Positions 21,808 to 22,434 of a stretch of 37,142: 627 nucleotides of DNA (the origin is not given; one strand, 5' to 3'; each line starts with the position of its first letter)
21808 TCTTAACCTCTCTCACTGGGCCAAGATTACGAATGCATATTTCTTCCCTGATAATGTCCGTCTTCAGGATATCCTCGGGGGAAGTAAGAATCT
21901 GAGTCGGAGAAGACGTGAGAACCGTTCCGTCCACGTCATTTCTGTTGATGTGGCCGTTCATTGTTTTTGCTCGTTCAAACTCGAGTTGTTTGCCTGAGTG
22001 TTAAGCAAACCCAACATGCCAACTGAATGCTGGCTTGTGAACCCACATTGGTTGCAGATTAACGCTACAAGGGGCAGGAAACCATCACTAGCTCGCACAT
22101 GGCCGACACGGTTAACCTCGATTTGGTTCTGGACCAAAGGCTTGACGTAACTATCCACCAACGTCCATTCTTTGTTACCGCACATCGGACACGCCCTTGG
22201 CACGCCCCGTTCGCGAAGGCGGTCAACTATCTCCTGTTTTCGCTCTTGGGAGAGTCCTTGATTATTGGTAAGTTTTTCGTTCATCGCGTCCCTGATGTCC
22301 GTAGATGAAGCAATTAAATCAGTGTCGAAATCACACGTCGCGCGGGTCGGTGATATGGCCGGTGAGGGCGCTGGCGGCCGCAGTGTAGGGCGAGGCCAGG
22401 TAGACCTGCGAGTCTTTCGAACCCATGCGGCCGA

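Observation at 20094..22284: Three-gene low-GC cassette (Zn-ribbon protein, ABC/AAA_15-21-like ATPase, PD-(D/E)xK-like protein): candidate undescribed anti-phage defense system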

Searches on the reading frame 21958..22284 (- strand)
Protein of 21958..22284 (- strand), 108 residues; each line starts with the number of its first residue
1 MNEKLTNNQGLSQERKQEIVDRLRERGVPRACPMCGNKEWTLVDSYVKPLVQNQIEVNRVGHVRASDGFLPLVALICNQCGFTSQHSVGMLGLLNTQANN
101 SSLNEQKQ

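Call 3: search_protein_families(library=padloc, proteins=[window:21958-22284:-], max_evalue=1)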
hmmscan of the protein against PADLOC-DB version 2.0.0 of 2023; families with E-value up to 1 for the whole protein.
window:21958-22284:- (108 aa): 2 families
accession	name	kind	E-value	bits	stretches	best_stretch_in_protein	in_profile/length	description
PDLC04249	PDC-M01B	-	0.0088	13.6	1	3-60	73-130/286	-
PDLC01232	Cas12a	-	0.023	10.9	1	29-104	895-939/950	Cas12a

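Call 4: search_protein_families(library=pfam, proteins=[window:21958-22284:-], max_evalue=1)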
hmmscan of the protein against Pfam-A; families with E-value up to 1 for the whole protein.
window:21958-22284:- (108 aa): 6 families
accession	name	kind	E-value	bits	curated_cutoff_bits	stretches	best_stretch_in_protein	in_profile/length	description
PF11781.13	Zn_ribbon_RRN7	-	0.051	13.7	27.1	0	31-44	6-18/32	Zinc-finger of RNA-polymerase I-specific TFIIB, Rrn7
PF06886.16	TPX2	-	0.091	13.1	25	1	3-34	28-59/77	Targeting protein for Xklp2 (TPX2) domain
PF18073.7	Zn_ribbon_LapB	-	0.15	12.2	25.7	1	76-86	2-12/28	Rubredoxin metal binding domain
PF13309.12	HTH_22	-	0.16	12.5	29.6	1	9-28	18-37/63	HTH domain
PF21349.2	RUBY_RBDX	-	0.25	11.3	26.5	0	28-38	15-25/30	Rubrerythrin, rubredoxin-like domain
PF08273.17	Zn_Ribbon_Prim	-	0.88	10.4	23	0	31-38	5-12/37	Zinc-binding domain of primase-helicase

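Call 5: search_protein_families(library=ncbifam, proteins=[window:21958-22284:-], max_evalue=1)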
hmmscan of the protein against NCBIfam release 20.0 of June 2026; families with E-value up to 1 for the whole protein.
window:21958-22284:- (108 aa): 8 families
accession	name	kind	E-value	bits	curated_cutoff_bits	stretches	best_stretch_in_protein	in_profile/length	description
NF038384.1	zinc_YnfU_fam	subfamily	0.017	14.7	36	0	20-38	7-25/52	YnfU family zinc-binding protein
NF045720.1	rubredox_RCKP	subfamily_domain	0.029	13.9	45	0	29-39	19-29/34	RCKP-type rubredoxin-like domain-containing protein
NF011481.0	PRK14890.1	equivalog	0.039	14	61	0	24-37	22-35/61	putative Zn-ribbon RNA-binding protein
NF004633.0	PRK05978.1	subfamily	0.065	12.5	187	1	10-67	16-70/149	hypothetical protein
TIGR03350.1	type_VI_ompA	equivalog_domain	0.073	13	139.8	1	3-30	77-104/137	type VI secretion system protein TssL, long form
TIGR03655.1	anti_R_Lar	subfamily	0.079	13.3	39.6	1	31-85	3-39/55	Lar family restriction alleviation protein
NF011062.0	PRK14494.1-1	equivalog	0.18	11.3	323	1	22-88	96-163/231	putative molybdopterin-guanine dinucleotide biosynthesis protein MobB/FeS domain-containing protein protein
TIGR04165.1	methano_modCys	hypoth_equivalog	0.31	11.3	60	0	31-82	9-44/50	TIGR04165 family Cys-rich peptide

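Call 6: search_protein_families(library=phrogs, proteins=[window:21958-22284:-], max_evalue=1)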
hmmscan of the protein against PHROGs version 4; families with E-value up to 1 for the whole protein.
window:21958-22284:- (108 aa): 6 families
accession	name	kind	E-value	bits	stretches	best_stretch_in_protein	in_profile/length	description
phrog_4293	-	unknown function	1.4e-08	36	1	11-88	11-106/124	-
phrog_36146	-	unknown function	0.0055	17.5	1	21-85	125-191/223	-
phrog_15191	-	unknown function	0.0066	16.9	0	72-88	30-46/51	-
phrog_23605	-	unknown function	0.02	16.1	1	18-60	10-52/63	-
phrog_504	-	unknown function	0.33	11.7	1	4-35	21-47/53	-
phrog_27432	-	unknown function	0.49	11.4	1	77-87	9-19/37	-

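Call 41: search_protein_representatives(protein=window:21958-22284:-)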
Query: 108 residues. Proteins with E-value up to 0.001 (for the whole library): 749; up to 1e-10: 40; up to 1e-30: 0. The best 150 are listed.
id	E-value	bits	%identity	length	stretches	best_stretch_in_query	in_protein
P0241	1.9e-26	108.2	48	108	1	7-97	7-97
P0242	8.1e-26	106.2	51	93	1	2-93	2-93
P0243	2.8e-17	78.8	44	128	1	3-95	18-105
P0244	7.3e-17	77.4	48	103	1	11-96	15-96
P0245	3.9e-15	71.9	43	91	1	11-98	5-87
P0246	8.8e-15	70.7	42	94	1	9-97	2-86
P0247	2.5e-14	69.3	39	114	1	11-103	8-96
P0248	3.0e-14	69.0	39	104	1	11-97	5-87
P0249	3.5e-14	68.8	43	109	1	11-97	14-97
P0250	3.9e-14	68.7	40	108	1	9-96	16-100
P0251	1.1e-13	67.2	38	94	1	11-103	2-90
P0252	2.3e-13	66.2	40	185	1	11-106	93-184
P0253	4.6e-13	65.2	38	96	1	11-102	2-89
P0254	4.9e-13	65.1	44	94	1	12-98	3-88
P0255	8.2e-13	64.4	42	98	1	11-97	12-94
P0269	1.9e-11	60.0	38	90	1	11-102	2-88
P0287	1.5e-10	57.2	38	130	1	17-105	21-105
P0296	3.9e-10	55.8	34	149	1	10-99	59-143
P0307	9.2e-10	54.6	31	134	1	14-99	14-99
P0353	1.4e-08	50.9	36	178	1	14-103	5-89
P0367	2.8e-08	49.8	29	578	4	30-90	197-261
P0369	2.9e-08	49.8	35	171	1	12-96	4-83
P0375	4.3e-08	49.3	36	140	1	10-95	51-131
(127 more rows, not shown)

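Call 44: search_protein_families(library=pfam, proteins=[P0241, P0243, P0252, P0296, P0353, P0367, P0369, P0375, P0307, P0287], max_evalue=0.01)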
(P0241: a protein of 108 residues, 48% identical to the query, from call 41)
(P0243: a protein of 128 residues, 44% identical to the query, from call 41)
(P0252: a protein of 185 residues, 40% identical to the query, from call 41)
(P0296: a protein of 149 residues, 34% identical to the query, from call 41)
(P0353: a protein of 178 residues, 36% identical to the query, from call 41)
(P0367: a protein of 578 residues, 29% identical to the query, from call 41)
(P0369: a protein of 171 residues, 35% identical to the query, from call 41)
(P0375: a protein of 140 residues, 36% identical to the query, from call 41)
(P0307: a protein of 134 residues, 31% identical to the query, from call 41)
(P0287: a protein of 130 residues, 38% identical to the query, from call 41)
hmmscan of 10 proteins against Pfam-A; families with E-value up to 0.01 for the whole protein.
P0241 (108 aa): 0 families

P0243 (128 aa): 1 family
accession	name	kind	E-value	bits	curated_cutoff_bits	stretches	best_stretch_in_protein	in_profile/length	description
PF21349.2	RUBY_RBDX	-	0.0075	16.1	26.5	0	43-54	15-26/30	Rubrerythrin, rubredoxin-like domain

P0252 (185 aa): 0 families

P0296 (149 aa): 2 families
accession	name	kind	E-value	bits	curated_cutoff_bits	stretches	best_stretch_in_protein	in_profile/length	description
PF09723.15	Zn_ribbon_8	-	0.00064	20.1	34.4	0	73-87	21-35/41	Zinc ribbon domain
PF19108.5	DUF5795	-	0.0076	16.7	27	0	64-101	22-57/74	Family of unknown function (DUF5795)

P0353 (178 aa): 0 families

P0367 (578 aa): 6 families
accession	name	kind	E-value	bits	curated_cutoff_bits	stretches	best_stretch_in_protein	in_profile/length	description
PF14311.12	DUF4379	-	8.1e-36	122.5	24.5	5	163-204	15-55/56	Probable Treble clef zinc finger domain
PF21817.3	CapR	-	5.5e-20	71.8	24.2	3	93-133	19-67/67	CapR homology domain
PF16278.11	zf-C2HE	-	8.1e-06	26.6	30.1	0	313-323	35-45/63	C2HE / C2H2 / C2HC zinc-binding finger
PF02258.22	SLT_beta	-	0.00028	21.3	27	0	137-156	34-53/70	Shiga-like toxin beta subunit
PF17847.7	GlcV_C_terminal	-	0.007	17.2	27.6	0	153-180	29-56/61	Glucose ABC transporter C-terminal domain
PF18005.6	eIF3m_C_helix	-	0.0096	16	25.6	0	114-124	17-27/29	eIF3 subunit M, C-terminal helix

P0369 (171 aa): 4 families
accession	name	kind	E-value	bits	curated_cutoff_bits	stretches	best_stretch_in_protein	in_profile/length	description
PF14446.12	Prok-RING_1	-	1.9e-05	25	29.1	1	109-139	6-35/54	Prokaryotic RING finger family 1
PF21202.3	SLX1_C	-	0.00039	21.1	27.2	1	109-169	1-58/65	Structure-specific endonuclease subunit SLX1, C-terminal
PF22908.2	PHD_NSD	-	0.0013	19.4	23.9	1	109-143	4-41/57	Histone-lysine N-methyltransferase NSD-like, PHD zinc finger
PF13771.12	zf-HC5HC2H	-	0.008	16.8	29.1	1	105-140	35-68/91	PHD-like zinc-binding domain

P0375 (140 aa): 1 family
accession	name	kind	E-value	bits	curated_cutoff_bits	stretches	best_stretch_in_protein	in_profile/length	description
PF02132.21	RecR_ZnF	-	0.0075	16.5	22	0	110-122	1-13/21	RecR, Cys4-zinc finger domain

P0307 (134 aa): 0 families

P0287 (130 aa): 1 family
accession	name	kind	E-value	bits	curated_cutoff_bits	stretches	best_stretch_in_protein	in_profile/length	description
PF11781.13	Zn_ribbon_RRN7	-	0.00028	20.9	27.1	1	33-52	3-22/32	Zinc-finger of RNA-polymerase I-specific TFIIB, Rrn7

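Call 50: find_related_loci(query=A5, collection=genome_contigs, flank=4000)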
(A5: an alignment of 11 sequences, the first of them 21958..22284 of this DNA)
Query A5 (108 aa) in genome_contigs; peptide patterns used: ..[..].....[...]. (x = any residue, [..] = any of these).
76 stretches matched a pattern; 70 encode a relative of the query (tblastn E <= 1e-3); 70 distinct loci.
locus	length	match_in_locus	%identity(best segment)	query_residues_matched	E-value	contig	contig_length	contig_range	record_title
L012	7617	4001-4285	40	3-102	6e-22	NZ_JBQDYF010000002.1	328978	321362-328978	Salinisphaera sp. RV14 NODE_2_length_328978_cov_31.894851, whole genome shotgun sequence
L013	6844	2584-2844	46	1-94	2e-21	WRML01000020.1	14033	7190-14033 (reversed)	MAG: Kiritimatiellaeota bacterium isolate Th196P3bin76 Ga0099364_10008906, whole genome shotgun sequence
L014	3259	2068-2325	41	11-100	7e-21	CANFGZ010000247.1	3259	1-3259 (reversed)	MAG: Chitinophagaceae bacterium isolate Jr-14may18-23 genome assembly, contig: Jr-14may18-C47536, whole genome shotgun s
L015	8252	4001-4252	43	11-99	1e-20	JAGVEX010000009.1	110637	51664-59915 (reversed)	MAG: bacterium isolate DeMMO2_23 c_000000011177, whole genome shotgun sequence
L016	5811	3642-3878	42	11-94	8e-20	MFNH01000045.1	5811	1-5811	MAG: Candidatus Levybacteria bacterium RBG_16_35_11 RBG_16_scaffold_32629, whole genome shotgun sequence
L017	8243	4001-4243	40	11-95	3e-19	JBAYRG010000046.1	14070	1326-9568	MAG: Proteiniphilum sp. isolate SO_2016_LW2_37 scaffold08684_LW138R_2016, whole genome shotgun sequence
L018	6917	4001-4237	42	11-94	2e-18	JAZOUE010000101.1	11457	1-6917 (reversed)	MAG: Candidatus Enterousia sp. isolate T1900045534_YK20190228.MAGScoT_cleanbin_000043 SGB_7755_k141_1707415, whole genom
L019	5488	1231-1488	40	11-100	3e-18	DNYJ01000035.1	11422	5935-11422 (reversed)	MAG TPA_asm: Candidatus Uhrbacteria bacterium isolate UBA10169 contig_108866, whole genome shotgun sequence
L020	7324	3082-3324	41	9-94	5e-18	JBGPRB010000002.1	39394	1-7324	MAG: Dehalococcoidia bacterium isolate OBJ1_062018_150_19 k141_71469_length_39394_cov_10.4025, whole genome shotgun sequ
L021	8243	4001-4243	39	11-95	6e-18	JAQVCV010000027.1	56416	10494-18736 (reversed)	MAG: Bacteroidales bacterium isolate STD2_97 NODE_1901_length_56416_cov_5.077617_Sandtown_D2, whole genome shotgun seque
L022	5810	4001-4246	41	9-95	8e-18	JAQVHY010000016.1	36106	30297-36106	MAG: Desulfobacca sp. isolate STE_27 NODE_2186_length_36106_cov_4.506379_Sandtown_E, whole genome shotgun sequence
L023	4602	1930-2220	37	1-108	8e-18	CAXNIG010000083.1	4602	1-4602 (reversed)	MAG: Pseudomonadota bacterium isolate TE-11nov19-300 genome assembly, contig: TE-11nov19-C42875, whole genome shotgun se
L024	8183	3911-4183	33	11-106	1e-17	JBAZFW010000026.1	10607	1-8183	MAG: Patescibacteria group bacterium isolate SO_2017_LW3_29 NODE_19467_length_10607_cov_2.114599_LW162_2017, whole genom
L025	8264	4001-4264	39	6-97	2e-17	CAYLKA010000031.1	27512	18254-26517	MAG TPA_asm: uncultured Gammaproteobacteria bacterium isolate SRP092796_co5_405 genome assembly, contig: NODE_1716_lengt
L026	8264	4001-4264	37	7-99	1e-17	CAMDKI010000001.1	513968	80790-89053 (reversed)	MAG: Chitinophaga pinensis isolate MsE-30jul19-192 genome assembly, contig: MsE-30jul19-C2, whole genome shotgun sequenc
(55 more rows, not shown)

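Call 54: search_protein_families(library=padloc, proteins=[P0246, P0255, P0269, P0241], max_evalue=1)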
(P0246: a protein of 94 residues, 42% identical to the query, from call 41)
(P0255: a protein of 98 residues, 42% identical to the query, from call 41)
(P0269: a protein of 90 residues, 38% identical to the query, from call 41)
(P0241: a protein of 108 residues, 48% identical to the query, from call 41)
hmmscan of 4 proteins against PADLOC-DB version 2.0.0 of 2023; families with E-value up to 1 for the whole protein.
P0246 (94 aa): 1 family
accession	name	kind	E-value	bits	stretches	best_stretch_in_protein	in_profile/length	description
PDLC04263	PDC-M01B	-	0.022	12.4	1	7-42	84-119/291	-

P0255 (98 aa): 1 family
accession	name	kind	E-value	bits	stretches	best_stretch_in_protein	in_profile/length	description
PDLC02724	PbeC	-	0.077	9.5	1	16-50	312-346/638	PbeC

P0269 (90 aa): 0 families

P0241 (108 aa): 0 families

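Call 71: predict_structure(alignment_id=A6)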
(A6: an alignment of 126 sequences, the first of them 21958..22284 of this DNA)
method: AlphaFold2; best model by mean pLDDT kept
length: 108 residues; sequences in the alignment: 126
mean_pLDDT: 87.7   pTM: 0.73
mean pLDDT of the five models: 87.7, 87.0, 85.8, 84.6, 82.8
residues with pLDDT >= 90: 67; 70-90: 25; 50-70: 16; < 50: 0
segments of 3 or more residues with pLDDT < 50: none
pLDDT, mean of each block of 10 residues (from residue 1): 73 96 97 98 96 74 79 98 98 81 69
secondary structure, 60 per line:
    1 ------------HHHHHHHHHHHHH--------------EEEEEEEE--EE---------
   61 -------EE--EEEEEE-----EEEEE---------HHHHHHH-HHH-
elements in order: H13-25 E40-47 E72-77 E83-87 H97-103

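Call 75: fold_search(model_id=the predicted structure, library=pdb)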
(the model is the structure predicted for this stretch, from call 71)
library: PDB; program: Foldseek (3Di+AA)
matches with E <= 10: 198; with E <= 0.001: 0
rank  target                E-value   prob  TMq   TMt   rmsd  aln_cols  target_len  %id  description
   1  6hls_I                1.4e-01  0.54  0.24  0.24  15.3        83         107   18  Yeast apo RNA polymerase I* (released 2019-04-03)
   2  4rv9                  4.5e-01  0.57  0.27  0.08   8.2        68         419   20  Crystal structure of MtmC in complex with SAH (released 2015-02-04)
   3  4c2m_X                4.7e-01  0.63  0.24  0.22   5.6        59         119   22  Structure of RNA polymerase I at 2.8 A resolution (released 2013-10-23)
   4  4rvd                  5.4e-01  0.51  0.27  0.08   8.2        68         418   20  Crystal structure of MtmC in complex with SAM (released 2015-01-28)
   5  7obb_I                5.7e-01  0.57  0.25  0.26   5.4        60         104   20  Cryo-EM structure of human RNA Polymerase I Open Complex (released 2021-12-08)
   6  9v26_sy               5.7e-01  0.18  0.28  0.28  14.8        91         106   15  Cryo- EM structure of 75S ribosome with A/P- & P/E- tRNAs from Entamoeba histolytica bound to antibiotic paromomycin (released 2025-10-08)
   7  6k0a_G                6.9e-01  0.23  0.32  0.30  10.1        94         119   17  cryo-EM structure of an archaeal Ribonuclease P (released 2019-06-19)
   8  9gex_D                7.8e-01  0.57  0.27  0.21   3.9        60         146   15  Escherichia coli NrdR with unocuppied outer nucleotide-binding site (released 2026-02-18)
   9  7oba_I                7.8e-01  0.51  0.26  0.26   5.3        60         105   20  Cryo-EM structure of human RNA Polymerase I in complex with RRN3 (released 2021-12-08)
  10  9gex_A                7.8e-01  0.28  0.25  0.19   4.0        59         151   19  Escherichia coli NrdR with unocuppied outer nucleotide-binding site (released 2026-02-18)
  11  2zae_B                8.3e-01  0.20  0.25  0.27   8.3        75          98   15  Crystal structure of protein Ph1601p in complex with protein Ph1771p of archaeal ribonuclease P from Pyrococcus horiko (released 2008-10-14)
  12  5y88_U                1.1e+00  0.08  0.19  0.07   7.5        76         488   13  Cryo-EM structure of the intron-lariat spliceosome ready for disassembly from S.cerevisiae at 3.5 angstrom (released 2018-08-01)
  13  3qrd_A                1.7e+00  0.03  0.18  0.18  15.3       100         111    9  Crystal structure of L68V mutant of human cystatin C (released 2012-02-29)
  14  8x6f_C                1.9e+00  0.08  0.19  0.04   9.1        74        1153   15  Cryo-EM structure of Staphylococcus aureus sigA-dependent RNAP-promoter open complex (released 2024-06-05)
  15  3s67                  1.9e+00  0.04  0.21  0.21  14.2       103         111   10  Crystal structure of V57P mutant of human cystatin C (released 2012-05-30)
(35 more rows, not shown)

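Call 88: search_dna_similar(query=window:21958-22284:-, collection=phages, mode=protein, max_evalue=0.001, max_rows=20)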
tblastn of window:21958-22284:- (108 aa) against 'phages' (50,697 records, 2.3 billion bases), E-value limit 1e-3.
Records with a match: 2; places in all: 2; records where one place covers at least 80% of the query: 2.
Best place of each record, by identity: <60% 2.
By first word of the organism name: Arthrobacter 2.
By host as written in the record: Arthrobacter globiformis NRRL B-2979 2.
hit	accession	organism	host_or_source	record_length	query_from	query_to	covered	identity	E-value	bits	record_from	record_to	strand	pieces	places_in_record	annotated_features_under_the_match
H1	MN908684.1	Arthrobacter phage Shoya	Arthrobacter globiformis NRRL B-2979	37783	11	98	81%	31.8%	2e-4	45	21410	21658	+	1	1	27: hypothetical protein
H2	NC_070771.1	Arthrobacter phage Shoya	Arthrobacter globiformis NRRL B-2979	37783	11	98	81%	31.8%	2e-4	45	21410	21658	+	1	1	27: hypothetical protein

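Call 90: get_annotated_region(hit=H1, flank=2500)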
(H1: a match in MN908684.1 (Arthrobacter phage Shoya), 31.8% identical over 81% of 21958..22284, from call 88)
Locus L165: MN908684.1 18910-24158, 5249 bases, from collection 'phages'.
description: Arthrobacter phage Shoya, complete genome.
organism: Arthrobacter phage Shoya (NCBI taxid 2704035)
taxonomy: Viruses; Duplodnaviria; Heunggongvirae; Uroviricota; Caudoviricetes; Shoyavirus; Shoyavirus shoya
host: Arthrobacter globiformis NRRL B-2979; source: soil; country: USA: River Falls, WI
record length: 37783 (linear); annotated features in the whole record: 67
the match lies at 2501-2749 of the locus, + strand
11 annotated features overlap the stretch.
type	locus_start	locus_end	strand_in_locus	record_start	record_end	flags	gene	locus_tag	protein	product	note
CDS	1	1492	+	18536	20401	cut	25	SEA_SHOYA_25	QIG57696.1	hydrolase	-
CDS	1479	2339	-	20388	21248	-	26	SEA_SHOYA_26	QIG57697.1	esterase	-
CDS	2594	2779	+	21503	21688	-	27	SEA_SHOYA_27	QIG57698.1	hypothetical protein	-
CDS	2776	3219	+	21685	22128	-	28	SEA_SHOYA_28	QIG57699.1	hypothetical protein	-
CDS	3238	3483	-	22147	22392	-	29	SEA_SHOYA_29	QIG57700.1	helix-turn-helix DNA binding domain protein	-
CDS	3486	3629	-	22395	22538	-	30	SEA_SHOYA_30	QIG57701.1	hypothetical protein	-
CDS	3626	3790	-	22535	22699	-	31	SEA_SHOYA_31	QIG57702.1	hypothetical protein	-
CDS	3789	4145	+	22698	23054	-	32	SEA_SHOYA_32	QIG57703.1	hypothetical protein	-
CDS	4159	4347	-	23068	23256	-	33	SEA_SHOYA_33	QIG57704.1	helix-turn-helix DNA binding domain protein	-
CDS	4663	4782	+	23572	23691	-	34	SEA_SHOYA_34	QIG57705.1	hypothetical protein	-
CDS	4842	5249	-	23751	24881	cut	35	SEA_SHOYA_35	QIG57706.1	tyrosine integrase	-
